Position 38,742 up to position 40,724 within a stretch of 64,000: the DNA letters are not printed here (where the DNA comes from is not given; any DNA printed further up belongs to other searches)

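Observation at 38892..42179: Two different flavin-dependent halogenases in tandem, outside any recognisable biosynthetic cluster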

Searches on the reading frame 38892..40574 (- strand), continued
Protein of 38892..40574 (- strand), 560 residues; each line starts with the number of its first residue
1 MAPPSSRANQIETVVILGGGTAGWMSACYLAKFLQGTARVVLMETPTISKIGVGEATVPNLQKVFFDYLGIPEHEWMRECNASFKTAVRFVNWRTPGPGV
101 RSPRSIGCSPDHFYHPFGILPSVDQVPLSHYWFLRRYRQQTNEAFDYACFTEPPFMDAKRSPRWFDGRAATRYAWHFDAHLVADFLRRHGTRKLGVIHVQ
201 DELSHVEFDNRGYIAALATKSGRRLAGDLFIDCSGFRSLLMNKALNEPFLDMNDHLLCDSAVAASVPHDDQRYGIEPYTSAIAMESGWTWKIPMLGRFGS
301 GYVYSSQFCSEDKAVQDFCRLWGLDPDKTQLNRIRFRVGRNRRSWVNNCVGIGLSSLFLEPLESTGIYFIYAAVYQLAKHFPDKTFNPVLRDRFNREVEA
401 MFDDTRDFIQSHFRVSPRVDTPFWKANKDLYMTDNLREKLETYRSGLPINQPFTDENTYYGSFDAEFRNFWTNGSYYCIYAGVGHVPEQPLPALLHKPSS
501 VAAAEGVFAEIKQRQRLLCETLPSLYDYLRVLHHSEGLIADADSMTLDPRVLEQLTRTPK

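Call 29: find_related_loci(query=window:38892-40574:-, collection=metagenome_contigs, flank=6000)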
Query window:38892-40574:- (560 aa) in metagenome_contigs; peptide patterns used: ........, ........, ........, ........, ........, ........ (x = any residue, [..] = any of these).
242 stretches matched a pattern; 208 encode a relative of the query (tblastn E <= 1e-3); the best 80 are kept; 80 distinct loci.
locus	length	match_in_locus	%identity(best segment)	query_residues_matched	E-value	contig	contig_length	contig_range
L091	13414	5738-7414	92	1-560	0e+0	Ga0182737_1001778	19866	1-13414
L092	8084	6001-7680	90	1-560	0e+0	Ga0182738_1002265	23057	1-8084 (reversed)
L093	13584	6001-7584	82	10-537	0e+0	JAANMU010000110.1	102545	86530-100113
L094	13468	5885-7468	82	10-537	0e+0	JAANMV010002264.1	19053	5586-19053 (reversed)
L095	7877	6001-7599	69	4-533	0e+0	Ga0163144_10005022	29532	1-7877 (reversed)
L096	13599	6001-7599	69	4-533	0e+0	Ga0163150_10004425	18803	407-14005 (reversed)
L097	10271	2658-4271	68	1-533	0e+0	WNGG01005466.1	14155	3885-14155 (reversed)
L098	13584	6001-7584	69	9-536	0e+0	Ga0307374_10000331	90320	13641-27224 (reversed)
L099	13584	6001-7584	69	9-536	0e+0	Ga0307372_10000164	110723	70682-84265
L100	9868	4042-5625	68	9-536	0e+0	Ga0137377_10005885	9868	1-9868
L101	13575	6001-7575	66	9-533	0e+0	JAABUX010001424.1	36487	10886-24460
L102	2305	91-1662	68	6-537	0e+0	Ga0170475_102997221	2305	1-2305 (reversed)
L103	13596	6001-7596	68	10-541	0e+0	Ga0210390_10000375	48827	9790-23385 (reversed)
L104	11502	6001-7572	69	10-533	0e+0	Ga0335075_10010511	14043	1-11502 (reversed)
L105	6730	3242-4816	68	9-533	0e+0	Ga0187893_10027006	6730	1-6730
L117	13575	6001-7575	66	9-533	0e+0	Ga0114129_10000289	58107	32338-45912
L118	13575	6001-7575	65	9-533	0e+0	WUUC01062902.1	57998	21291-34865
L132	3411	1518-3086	66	9-533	0e+0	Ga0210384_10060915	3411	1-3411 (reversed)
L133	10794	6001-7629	64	9-551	0e+0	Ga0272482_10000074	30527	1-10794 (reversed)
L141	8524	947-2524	64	9-533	0e+0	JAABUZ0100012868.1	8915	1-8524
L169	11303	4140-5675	63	11-530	0e+0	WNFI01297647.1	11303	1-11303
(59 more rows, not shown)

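Call 34: search_protein_families(library=pfam, proteins=[L132:942-1505:+, L141:2533-3870:+, L117:4207-5874:-, L169:9845-11233:-, L118:3189-4466:+, L133:1206-1946:+], max_evalue=0.001)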
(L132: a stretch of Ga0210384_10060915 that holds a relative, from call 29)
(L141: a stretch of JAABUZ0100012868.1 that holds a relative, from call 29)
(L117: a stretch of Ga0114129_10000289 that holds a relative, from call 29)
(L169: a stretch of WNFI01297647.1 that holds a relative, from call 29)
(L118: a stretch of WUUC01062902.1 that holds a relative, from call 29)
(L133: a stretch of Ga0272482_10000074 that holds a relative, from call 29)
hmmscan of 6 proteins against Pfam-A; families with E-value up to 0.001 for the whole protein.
L132:942-1505:+ (187 aa): 1 family
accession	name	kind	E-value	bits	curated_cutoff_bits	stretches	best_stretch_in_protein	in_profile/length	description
PF01613.24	Flavin_Reduct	-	1.1e-36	126.7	27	1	23-168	1-151/153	Flavin reductase like domain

L141:2533-3870:+ (445 aa): 1 family
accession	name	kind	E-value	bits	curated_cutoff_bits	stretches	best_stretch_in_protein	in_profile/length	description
PF00999.27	Na_H_Exchanger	-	8.9e-46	156.9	26.2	1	18-394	2-368/375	Sodium/hydrogen exchanger, transmembrane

L117:4207-5874:- (555 aa): 3 families
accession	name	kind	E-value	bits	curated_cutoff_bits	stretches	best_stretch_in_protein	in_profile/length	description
PF00501.34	AMP-binding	-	8.1e-61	206.4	29.9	1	19-327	3-383/384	AMP-binding enzyme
PF00550.31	PP-binding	-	8e-14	52.1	20.8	1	484-546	2-66/67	Phosphopantetheine attachment site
PF13193.12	AMP-binding_C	-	6.7e-05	24.2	24.5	1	386-454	1-76/76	AMP-binding enzyme C-terminal domain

L169:9845-11233:- (462 aa): 0 families

L118:3189-4466:+ (425 aa): 1 family
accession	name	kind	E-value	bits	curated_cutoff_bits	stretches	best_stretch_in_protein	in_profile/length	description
PF00067.27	p450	-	1.2e-17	64.4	22.8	1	293-383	323-423/462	Cytochrome P450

L133:1206-1946:+ (246 aa): 5 families
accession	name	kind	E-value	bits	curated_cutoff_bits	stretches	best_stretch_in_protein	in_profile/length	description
PF00106.31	adh_short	-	3.7e-46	157.5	26.6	1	5-186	3-187/195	short chain dehydrogenase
PF13561.12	adh_short_C2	-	4.4e-46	157.8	27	1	9-243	1-235/236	Enoyl-(Acyl carrier protein) reductase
PF08659.16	KR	-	8.7e-08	32.7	22.6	1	5-161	3-162/180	KR domain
PF01370.27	Epimerase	-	0.00014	21.8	20.9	1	5-136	1-116/240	NAD dependent epimerase/dehydratase family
PF23441.1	SDR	-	0.0004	20.3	27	1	88-242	103-254/258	SDR-like rossmann domain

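Call 45: find_encoding_contigs(protein=P0004, flank=5000, max_places=2)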
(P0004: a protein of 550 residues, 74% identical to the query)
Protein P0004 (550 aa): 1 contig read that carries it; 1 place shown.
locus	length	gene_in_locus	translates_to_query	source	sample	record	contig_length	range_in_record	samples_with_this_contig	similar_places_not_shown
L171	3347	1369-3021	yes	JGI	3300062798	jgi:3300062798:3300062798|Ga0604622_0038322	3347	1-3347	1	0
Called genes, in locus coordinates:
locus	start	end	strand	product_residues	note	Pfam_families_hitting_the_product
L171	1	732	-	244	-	?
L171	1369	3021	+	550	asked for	PF04820:Trp_halogenase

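Call 46: find_encoding_contigs(protein=P0012, flank=10000, max_places=1)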
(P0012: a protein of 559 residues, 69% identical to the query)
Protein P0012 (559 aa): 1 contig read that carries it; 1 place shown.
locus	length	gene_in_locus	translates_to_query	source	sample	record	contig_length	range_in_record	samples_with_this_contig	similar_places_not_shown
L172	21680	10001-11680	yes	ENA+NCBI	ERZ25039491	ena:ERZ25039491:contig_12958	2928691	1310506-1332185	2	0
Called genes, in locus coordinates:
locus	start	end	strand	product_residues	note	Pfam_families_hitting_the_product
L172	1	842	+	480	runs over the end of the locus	PF00884:Sulfatase, PF01663:Phosphodiest, PF16347:SGSH_C (weak), PF14707:Sulfatase_C (weak)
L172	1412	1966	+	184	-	-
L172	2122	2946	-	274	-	PF11236:DUF3037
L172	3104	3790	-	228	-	PF20613:HipA_2 (weak)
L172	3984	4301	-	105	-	-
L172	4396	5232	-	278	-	PF13267:DUF4058, PF11154:DUF2934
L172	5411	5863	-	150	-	-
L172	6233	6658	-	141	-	PF01850:PIN, PF13470:PIN_3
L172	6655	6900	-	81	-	-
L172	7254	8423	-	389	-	PF00583:Acetyltransf_1 (weak)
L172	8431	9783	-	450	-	-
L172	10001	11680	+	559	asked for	PF04820:Trp_halogenase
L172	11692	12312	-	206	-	PF09369:MZB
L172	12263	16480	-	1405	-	PF00270:DEAD, PF04851:ResIII, PF27116:YjiV_N, PF00271:Helicase_C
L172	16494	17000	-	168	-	-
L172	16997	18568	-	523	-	PF00012:HSP70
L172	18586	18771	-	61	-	-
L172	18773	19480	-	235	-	-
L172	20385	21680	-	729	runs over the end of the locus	-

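Call 47: find_encoding_contigs(protein=P0010, flank=10000, max_places=1)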
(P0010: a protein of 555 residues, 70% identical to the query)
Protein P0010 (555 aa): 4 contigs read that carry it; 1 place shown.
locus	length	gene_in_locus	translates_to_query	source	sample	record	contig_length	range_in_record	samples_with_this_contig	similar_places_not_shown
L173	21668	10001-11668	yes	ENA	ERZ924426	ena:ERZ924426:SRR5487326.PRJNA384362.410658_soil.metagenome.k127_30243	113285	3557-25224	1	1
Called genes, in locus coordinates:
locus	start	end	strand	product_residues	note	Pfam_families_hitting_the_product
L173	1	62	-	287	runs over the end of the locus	-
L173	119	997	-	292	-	PF01565:FAD_binding_4, PF02873:MurB_C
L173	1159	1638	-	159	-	PF00072:Response_reg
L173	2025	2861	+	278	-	PF01127:Sdh_cyt (faint)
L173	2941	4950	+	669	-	PF00890:FAD_binding_2, PF01134:GIDA (weak), PF07992:Pyr_redox_2 (faint), PF02910:Succ_DH_flav_C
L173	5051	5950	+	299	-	PF13085:Fer2_3, PF13183:Fer4_8 (weak)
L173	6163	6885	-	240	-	-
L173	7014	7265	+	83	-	PF02604:PhdYeFM_antitox (faint)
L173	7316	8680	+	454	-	PF01926:MMR_HSR1, PF02421:FeoB_N, PF04548:AIG1 (weak), PF00009:GTP_EFTU (weak), PF00009:GTP_EFTU, PF01926:MMR_HSR1, PF02421:FeoB_N, PF14714:KH_dom-like, +7 more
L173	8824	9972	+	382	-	PF05222:AlaDh_PNT_N, PF02826:2-Hacid_dh_C (faint), PF01262:AlaDh_PNT_C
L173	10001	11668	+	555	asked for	PF04820:Trp_halogenase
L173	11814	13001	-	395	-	PF02445:NadA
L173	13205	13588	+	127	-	PF01052:FliMN_C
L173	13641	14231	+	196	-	PF00117:GATase, PF07722:Peptidase_C26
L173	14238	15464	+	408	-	PF03453:MoeA_N, PF00994:MoCF_biosynth, PF03454:MoeA_C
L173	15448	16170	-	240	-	PF14378:PAP2_3, PF01569:PAP2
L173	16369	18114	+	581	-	PF02366:PMT, PF13231:PMT_2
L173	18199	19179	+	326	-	PF00535:Glycos_transf_2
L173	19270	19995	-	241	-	PF13267:DUF4058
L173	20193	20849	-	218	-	PF00117:GATase, PF07722:Peptidase_C26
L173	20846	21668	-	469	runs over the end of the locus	PF04715:, PF00425:Chorismate_bind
